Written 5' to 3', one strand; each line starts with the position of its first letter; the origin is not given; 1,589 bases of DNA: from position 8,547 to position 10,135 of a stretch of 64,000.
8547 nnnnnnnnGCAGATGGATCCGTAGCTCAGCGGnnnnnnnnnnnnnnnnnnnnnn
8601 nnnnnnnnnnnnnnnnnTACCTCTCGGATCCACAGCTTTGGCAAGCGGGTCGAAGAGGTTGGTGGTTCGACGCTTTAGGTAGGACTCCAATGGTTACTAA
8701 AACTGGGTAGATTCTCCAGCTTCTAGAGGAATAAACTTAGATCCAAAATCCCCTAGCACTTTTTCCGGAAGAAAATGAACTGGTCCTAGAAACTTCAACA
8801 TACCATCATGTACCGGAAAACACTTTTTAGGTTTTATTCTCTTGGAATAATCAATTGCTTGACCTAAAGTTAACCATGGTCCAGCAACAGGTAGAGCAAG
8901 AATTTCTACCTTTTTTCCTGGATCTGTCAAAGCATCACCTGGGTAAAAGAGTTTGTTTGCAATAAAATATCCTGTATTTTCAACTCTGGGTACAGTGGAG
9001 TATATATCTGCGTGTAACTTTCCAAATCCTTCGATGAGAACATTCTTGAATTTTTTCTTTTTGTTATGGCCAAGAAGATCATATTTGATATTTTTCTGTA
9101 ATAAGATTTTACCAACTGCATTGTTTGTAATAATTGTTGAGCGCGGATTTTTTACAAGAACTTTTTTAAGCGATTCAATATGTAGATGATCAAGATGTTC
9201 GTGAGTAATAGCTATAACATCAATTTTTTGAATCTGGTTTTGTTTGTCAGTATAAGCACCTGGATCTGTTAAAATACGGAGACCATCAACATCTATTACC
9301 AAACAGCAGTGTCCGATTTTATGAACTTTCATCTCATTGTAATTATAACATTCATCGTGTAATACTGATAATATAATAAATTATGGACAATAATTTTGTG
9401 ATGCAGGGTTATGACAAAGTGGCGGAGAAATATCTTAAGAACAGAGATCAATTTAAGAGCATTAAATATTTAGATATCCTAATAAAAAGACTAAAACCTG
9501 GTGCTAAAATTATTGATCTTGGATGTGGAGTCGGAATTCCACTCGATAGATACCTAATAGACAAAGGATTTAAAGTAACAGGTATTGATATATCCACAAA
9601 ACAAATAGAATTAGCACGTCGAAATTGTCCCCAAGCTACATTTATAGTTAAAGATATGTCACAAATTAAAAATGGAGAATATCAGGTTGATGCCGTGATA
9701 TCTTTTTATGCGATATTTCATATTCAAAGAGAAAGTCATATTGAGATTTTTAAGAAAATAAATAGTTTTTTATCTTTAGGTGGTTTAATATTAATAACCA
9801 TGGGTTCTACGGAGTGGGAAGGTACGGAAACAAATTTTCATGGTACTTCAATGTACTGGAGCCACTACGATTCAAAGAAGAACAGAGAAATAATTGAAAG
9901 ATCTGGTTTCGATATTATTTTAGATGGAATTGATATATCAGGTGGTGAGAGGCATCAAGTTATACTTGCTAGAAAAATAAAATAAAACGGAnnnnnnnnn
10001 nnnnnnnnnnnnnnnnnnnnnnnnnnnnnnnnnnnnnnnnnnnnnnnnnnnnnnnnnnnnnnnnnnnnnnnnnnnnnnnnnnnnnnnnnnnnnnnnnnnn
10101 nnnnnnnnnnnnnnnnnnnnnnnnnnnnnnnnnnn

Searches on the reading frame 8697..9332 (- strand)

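Call 31: search_protein_families(library=pfam, proteins=[window:8697-9332:-], max_evalue=0.00001)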
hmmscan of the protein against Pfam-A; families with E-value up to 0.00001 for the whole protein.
window:8697-9332:- (211 aa): 2 families
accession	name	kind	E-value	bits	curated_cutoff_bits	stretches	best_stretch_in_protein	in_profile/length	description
PF13483.12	Lactamase_B_3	-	2.8e-22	79.8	24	1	3-175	2-160/160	Beta-lactamase superfamily domain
PF12706.13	Lactamase_B_2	-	4.3e-08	33.4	27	1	19-135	2-144/200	Beta-lactamase superfamily domain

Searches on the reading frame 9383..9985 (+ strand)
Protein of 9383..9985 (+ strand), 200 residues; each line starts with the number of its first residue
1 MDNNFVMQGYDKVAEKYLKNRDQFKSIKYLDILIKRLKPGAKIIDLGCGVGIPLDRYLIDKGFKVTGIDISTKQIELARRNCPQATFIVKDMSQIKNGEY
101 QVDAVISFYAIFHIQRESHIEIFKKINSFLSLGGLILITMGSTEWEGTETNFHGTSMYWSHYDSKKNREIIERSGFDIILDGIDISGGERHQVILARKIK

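Call 31: search_protein_families(library=pfam, proteins=[window:9383-9985:+], max_evalue=0.00001)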
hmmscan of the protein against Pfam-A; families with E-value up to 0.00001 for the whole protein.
window:9383-9985:+ (200 aa): 6 families
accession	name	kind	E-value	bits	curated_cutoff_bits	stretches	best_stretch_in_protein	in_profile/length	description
PF13649.12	Methyltransf_25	-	2.1e-15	57.6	27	1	43-134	1-97/97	Methyltransferase domain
PF08241.18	Methyltransf_11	-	3.8e-13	50.3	21.2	1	45-138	2-95/95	Methyltransferase domain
PF13489.12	Methyltransf_23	-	2.3e-12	47.4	27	1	33-145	16-123/164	Methyltransferase domain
PF02353.26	CMAS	-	1.7e-11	44.4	27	1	36-158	59-183/273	Mycolic acid cyclopropane synthetase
PF13847.12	Methyltransf_31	-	6.6e-11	42.5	27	1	38-145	2-122/145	Methyltransferase domain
PF08242.18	Methyltransf_12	-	1e-07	33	30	1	44-135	1-97/98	Methyltransferase domain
